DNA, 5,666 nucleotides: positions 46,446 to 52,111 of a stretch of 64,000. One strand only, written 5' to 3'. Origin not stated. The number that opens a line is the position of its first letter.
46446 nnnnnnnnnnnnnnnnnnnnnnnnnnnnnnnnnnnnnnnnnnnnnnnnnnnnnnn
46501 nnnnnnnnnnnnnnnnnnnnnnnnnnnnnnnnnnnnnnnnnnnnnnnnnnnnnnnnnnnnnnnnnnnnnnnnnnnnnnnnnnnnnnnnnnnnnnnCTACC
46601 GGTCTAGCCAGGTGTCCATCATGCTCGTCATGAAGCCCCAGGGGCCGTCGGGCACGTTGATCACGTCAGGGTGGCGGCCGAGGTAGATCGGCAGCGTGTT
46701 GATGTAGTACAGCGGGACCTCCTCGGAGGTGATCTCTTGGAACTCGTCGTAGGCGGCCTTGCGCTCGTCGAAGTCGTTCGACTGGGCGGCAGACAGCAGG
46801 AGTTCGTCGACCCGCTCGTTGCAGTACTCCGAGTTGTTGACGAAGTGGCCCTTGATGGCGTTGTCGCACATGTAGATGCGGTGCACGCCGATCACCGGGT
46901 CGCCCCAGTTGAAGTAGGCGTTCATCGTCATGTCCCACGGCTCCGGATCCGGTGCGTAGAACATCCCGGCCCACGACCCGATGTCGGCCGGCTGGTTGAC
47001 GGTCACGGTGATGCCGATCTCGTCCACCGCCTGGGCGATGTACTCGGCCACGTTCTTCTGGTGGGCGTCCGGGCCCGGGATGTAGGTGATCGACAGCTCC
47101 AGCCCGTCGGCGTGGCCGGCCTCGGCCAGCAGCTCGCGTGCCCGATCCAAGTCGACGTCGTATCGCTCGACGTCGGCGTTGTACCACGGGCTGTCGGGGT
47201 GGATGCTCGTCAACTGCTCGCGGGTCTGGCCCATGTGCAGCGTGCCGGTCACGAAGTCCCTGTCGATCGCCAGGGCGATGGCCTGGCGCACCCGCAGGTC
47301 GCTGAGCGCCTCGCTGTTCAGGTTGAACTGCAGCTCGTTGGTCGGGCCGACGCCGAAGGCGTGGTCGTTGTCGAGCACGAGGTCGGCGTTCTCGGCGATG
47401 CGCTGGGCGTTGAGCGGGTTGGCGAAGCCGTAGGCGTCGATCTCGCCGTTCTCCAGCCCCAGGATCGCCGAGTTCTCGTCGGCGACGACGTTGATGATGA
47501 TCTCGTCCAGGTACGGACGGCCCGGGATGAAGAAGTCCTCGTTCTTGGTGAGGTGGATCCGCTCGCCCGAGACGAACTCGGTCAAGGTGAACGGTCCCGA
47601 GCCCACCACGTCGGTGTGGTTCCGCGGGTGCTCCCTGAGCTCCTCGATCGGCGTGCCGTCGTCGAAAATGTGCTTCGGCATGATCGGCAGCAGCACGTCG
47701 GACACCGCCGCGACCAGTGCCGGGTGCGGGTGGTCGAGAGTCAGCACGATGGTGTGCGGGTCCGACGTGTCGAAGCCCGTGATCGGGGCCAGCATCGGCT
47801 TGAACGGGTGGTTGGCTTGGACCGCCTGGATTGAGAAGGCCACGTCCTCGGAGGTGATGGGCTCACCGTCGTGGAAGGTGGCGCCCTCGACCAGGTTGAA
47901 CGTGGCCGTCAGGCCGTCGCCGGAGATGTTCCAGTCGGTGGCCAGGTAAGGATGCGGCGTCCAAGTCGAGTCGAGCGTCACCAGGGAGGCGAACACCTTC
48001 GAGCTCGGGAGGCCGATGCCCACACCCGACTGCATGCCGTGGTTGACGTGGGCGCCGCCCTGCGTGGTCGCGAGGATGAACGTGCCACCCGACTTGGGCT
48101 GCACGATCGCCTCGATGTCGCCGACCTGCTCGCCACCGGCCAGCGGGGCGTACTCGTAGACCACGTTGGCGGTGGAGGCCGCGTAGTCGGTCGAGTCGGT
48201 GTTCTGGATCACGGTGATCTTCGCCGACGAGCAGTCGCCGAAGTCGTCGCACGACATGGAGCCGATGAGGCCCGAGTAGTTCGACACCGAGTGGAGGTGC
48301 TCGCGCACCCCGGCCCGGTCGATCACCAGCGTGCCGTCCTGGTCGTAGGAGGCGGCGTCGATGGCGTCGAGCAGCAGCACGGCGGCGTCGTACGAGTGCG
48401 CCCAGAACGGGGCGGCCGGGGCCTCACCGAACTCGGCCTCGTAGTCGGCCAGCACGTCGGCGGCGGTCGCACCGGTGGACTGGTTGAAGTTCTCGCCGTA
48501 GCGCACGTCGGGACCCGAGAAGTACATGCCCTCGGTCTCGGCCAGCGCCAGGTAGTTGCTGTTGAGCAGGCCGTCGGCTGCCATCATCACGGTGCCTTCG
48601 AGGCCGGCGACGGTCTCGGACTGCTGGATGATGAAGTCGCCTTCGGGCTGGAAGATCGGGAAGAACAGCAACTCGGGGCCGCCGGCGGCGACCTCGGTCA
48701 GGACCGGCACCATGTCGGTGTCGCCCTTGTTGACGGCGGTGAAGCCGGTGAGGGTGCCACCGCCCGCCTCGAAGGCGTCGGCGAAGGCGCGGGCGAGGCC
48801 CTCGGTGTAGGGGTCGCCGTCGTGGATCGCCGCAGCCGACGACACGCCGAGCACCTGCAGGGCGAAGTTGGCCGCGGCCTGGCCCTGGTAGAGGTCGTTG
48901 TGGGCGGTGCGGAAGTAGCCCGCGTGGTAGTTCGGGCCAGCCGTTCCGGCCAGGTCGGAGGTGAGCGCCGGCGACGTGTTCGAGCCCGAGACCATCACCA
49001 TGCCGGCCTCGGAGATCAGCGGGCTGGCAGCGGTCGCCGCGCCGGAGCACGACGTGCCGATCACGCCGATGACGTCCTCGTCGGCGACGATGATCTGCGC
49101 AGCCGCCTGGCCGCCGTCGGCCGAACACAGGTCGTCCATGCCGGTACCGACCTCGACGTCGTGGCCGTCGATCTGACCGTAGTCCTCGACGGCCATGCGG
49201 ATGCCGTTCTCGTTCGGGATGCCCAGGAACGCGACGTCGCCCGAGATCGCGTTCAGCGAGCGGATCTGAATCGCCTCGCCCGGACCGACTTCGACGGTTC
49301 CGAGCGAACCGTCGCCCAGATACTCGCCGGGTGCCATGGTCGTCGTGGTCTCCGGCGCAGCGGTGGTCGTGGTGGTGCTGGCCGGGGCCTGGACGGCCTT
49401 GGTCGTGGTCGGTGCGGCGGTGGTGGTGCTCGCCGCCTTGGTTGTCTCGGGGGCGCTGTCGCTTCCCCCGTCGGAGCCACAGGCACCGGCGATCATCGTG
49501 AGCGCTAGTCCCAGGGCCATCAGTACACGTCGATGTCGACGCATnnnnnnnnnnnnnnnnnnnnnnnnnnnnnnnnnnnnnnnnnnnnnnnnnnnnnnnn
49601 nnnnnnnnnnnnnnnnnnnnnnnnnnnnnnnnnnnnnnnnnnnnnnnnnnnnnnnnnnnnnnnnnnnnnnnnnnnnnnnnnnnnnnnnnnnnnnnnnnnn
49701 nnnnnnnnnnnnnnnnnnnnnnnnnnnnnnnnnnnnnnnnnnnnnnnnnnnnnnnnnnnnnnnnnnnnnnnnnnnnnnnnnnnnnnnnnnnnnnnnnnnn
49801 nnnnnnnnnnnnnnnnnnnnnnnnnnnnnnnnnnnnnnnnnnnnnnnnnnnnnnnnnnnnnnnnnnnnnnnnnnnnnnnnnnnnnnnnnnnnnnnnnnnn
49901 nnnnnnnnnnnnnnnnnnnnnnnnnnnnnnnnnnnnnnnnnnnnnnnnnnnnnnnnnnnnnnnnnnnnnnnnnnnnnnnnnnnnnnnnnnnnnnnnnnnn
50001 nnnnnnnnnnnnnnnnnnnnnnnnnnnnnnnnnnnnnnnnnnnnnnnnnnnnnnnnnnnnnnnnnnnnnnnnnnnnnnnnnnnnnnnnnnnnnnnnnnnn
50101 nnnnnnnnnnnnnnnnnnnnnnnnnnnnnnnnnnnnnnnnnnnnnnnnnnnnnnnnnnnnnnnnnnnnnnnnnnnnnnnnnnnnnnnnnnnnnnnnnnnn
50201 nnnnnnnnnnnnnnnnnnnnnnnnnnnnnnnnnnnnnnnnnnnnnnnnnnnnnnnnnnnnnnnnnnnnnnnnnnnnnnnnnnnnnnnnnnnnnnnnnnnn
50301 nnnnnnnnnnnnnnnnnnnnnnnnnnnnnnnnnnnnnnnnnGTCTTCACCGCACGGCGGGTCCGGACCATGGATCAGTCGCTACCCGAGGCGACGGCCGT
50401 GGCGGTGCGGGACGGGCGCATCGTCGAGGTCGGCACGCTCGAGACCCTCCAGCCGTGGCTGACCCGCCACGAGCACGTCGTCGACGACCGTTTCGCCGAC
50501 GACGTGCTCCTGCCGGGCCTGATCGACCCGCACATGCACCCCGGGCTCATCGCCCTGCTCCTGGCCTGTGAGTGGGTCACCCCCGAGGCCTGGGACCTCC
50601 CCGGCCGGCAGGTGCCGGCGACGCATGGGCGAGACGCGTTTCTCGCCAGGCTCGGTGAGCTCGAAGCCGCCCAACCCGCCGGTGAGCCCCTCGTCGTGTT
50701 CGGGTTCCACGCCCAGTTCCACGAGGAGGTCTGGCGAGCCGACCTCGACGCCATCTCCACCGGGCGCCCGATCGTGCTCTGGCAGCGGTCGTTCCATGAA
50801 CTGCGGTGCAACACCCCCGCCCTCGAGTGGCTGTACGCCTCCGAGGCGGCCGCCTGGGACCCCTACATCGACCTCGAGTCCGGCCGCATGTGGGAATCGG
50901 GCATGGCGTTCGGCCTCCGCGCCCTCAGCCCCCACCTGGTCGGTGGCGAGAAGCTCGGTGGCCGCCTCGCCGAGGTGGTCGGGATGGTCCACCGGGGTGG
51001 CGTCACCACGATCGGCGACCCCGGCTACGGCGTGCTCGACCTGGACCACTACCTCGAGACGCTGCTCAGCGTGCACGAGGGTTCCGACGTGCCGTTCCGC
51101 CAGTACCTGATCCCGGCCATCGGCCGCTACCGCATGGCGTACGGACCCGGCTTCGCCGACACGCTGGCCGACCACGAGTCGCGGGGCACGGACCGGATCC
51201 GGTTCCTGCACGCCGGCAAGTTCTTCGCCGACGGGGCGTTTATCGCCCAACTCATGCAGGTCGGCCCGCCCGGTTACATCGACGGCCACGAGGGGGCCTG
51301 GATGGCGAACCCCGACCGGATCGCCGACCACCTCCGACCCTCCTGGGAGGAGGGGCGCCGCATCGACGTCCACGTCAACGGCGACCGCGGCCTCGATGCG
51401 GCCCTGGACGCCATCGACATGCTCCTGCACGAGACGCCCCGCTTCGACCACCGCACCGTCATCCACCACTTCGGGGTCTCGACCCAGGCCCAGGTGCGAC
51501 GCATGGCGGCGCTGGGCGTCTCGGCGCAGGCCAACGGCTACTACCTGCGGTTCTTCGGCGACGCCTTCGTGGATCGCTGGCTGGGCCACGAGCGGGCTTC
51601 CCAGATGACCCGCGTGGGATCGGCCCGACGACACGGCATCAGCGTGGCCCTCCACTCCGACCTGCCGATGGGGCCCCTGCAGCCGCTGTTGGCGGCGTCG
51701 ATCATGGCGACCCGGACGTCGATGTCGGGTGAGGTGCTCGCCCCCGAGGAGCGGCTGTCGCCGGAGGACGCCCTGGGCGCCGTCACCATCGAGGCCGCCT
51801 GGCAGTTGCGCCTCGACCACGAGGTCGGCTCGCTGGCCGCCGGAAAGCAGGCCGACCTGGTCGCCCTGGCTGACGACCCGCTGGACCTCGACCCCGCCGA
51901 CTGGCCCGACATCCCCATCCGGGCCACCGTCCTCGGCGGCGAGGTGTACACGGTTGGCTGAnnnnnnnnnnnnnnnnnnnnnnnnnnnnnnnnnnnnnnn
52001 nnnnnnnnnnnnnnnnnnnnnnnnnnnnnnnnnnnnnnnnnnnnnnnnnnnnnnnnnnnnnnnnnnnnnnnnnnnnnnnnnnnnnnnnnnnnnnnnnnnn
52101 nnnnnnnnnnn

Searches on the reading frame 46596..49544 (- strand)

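Call 46: search_protein_families(library=pfam, proteins=[window:46596-49544:-], max_evalue=0.00001)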
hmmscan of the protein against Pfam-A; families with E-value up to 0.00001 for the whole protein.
window:46596-49544:- (982 aa): 3 families
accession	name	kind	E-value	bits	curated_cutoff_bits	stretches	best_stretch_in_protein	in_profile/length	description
PF00496.27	SBP_bac_5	-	5.1e-73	246.7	32.4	1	529-854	1-325/368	Bacterial extracellular solute-binding proteins, family 5 Middle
PF13458.12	Peripla_BP_6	-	1e-32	114.6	31.7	1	92-429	2-319/343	Periplasmic binding protein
PF01094.35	ANF_receptor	-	2.9e-15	56.6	25.4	1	115-447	6-349/353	Receptor family ligand binding region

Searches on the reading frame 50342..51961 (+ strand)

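Call 46: search_protein_families(library=pfam, proteins=[window:50342-51961:+], max_evalue=0.00001)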
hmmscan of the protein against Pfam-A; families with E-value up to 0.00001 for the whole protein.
window:50342-51961:+ (539 aa): 3 families
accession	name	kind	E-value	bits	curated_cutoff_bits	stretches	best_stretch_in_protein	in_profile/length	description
PF07969.17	Amidohydro_3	-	3.5e-53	182.2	29.7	1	55-535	9-470/472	Amidohydrolase family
PF01979.26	Amidohydro_1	-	2e-13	50.8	25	1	317-534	127-343/345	Amidohydrolase family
PF22039.1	HUTI_composite_bact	-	3e-06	27.2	25.5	0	19-37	2-20/26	Imidazolonepropionase-like composite domain, bacteria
